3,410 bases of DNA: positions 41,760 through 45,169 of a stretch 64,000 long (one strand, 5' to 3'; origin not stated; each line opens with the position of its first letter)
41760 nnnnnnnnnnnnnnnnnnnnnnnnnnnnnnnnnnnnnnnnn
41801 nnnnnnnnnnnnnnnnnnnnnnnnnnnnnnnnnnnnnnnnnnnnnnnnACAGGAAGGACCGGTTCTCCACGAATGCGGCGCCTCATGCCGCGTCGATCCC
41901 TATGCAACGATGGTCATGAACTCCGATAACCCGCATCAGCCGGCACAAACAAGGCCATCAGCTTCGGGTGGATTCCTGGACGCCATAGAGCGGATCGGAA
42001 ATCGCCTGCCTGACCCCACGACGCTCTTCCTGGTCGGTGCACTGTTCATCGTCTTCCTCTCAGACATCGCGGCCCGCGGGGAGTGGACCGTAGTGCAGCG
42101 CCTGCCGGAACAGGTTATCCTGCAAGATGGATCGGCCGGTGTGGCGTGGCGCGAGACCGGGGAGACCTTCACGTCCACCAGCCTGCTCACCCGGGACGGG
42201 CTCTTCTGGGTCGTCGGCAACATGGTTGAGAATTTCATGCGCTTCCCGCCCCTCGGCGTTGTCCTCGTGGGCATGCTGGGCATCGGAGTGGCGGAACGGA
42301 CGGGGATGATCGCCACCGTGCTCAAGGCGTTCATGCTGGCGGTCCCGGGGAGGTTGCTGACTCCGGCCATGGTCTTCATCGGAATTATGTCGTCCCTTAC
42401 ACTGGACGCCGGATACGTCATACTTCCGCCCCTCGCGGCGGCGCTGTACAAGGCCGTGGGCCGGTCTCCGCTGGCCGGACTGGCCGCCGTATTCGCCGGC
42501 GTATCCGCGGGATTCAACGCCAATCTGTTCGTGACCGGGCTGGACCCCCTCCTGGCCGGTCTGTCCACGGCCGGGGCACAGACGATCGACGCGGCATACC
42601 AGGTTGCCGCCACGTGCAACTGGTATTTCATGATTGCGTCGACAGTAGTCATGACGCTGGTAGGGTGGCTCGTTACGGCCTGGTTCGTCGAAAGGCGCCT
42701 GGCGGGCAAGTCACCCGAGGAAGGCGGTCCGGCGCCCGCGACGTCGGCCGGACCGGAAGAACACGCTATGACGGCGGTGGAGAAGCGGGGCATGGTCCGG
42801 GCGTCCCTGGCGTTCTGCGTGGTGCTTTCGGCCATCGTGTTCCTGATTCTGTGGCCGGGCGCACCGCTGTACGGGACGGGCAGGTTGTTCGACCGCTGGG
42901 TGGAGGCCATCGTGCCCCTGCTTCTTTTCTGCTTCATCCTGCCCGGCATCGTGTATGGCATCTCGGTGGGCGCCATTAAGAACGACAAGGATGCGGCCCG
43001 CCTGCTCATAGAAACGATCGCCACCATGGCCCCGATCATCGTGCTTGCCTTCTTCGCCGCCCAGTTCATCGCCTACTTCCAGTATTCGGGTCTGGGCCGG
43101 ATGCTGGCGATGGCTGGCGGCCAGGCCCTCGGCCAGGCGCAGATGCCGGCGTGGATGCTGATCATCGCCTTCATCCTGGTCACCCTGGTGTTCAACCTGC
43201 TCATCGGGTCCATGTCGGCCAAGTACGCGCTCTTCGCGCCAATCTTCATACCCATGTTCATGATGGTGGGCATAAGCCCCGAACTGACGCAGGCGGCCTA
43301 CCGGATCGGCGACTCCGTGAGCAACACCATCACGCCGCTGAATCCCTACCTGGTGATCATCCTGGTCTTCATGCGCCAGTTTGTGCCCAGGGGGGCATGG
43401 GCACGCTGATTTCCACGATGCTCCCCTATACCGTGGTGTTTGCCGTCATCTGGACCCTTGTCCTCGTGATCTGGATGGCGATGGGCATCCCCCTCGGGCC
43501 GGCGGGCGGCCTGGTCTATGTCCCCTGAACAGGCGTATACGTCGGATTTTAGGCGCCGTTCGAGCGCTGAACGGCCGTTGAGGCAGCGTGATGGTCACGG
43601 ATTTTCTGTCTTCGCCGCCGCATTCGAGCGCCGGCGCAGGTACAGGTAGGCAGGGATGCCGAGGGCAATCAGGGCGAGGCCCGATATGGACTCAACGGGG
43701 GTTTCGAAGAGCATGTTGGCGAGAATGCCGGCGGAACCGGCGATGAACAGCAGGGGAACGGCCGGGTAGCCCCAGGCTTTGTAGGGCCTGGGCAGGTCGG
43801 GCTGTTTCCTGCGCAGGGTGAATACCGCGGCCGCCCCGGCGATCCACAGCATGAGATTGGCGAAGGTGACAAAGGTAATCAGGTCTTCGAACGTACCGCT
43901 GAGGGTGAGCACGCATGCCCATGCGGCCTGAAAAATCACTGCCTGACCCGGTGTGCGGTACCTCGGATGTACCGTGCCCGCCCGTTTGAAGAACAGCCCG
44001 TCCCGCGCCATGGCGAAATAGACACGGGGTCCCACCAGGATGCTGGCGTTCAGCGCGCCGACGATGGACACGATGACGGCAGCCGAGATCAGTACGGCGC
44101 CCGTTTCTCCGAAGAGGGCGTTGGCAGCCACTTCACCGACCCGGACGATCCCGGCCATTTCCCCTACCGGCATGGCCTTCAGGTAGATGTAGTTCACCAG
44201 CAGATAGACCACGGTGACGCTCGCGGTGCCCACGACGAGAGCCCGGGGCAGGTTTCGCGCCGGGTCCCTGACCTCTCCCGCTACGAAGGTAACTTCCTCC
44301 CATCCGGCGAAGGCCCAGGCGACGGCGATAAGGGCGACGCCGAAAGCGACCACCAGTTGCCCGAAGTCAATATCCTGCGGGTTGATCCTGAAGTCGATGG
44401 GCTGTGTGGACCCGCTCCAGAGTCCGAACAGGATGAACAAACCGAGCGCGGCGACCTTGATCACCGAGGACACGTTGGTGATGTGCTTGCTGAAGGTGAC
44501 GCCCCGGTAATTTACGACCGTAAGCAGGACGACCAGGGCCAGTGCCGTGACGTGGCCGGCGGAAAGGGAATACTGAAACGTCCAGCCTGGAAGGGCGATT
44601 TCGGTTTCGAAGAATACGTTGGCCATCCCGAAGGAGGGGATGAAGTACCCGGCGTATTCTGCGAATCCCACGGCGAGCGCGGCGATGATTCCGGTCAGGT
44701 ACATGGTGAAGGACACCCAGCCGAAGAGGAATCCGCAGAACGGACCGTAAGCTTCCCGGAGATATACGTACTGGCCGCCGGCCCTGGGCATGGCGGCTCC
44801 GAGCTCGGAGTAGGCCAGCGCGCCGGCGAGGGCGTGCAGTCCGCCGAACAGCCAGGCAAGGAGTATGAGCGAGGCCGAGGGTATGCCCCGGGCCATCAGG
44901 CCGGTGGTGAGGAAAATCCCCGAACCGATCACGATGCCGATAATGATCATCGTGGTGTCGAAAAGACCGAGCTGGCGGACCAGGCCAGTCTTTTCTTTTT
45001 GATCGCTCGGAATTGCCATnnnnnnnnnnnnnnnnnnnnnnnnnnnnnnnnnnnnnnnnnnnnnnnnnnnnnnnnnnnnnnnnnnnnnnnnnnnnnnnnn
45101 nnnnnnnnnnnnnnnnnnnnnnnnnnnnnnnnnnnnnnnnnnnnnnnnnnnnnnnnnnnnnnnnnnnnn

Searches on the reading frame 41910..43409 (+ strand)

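Call 7: search_protein_families(library=pfam, proteins=[window:41910-43409:+], max_evalue=0.00001)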
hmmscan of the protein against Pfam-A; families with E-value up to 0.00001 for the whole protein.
window:41910-43409:+ (499 aa): 2 families
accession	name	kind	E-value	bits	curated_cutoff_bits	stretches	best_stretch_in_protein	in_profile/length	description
PF03806.19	ABG_transport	-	1.9e-140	468.9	27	1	22-494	2-459/502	AbgT putative transporter family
PF03606.21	DcuC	-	1.2e-11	44.3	23.1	1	125-485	89-427/461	C4-dicarboxylate anaerobic carrier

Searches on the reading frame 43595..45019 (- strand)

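Call 8: search_protein_families(library=pfam, proteins=[window:43595-45019:-], max_evalue=0.00001)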
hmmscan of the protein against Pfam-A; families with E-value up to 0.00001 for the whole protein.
window:43595-45019:- (474 aa): 2 families
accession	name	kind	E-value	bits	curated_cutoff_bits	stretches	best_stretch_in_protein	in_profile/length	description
PF13520.12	AA_permease_2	-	4.7e-57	194.3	27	1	17-446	1-414/427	Amino acid permease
PF00324.27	AA_permease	-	1.6e-39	136.3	24.6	1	22-443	2-427/470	Amino acid permease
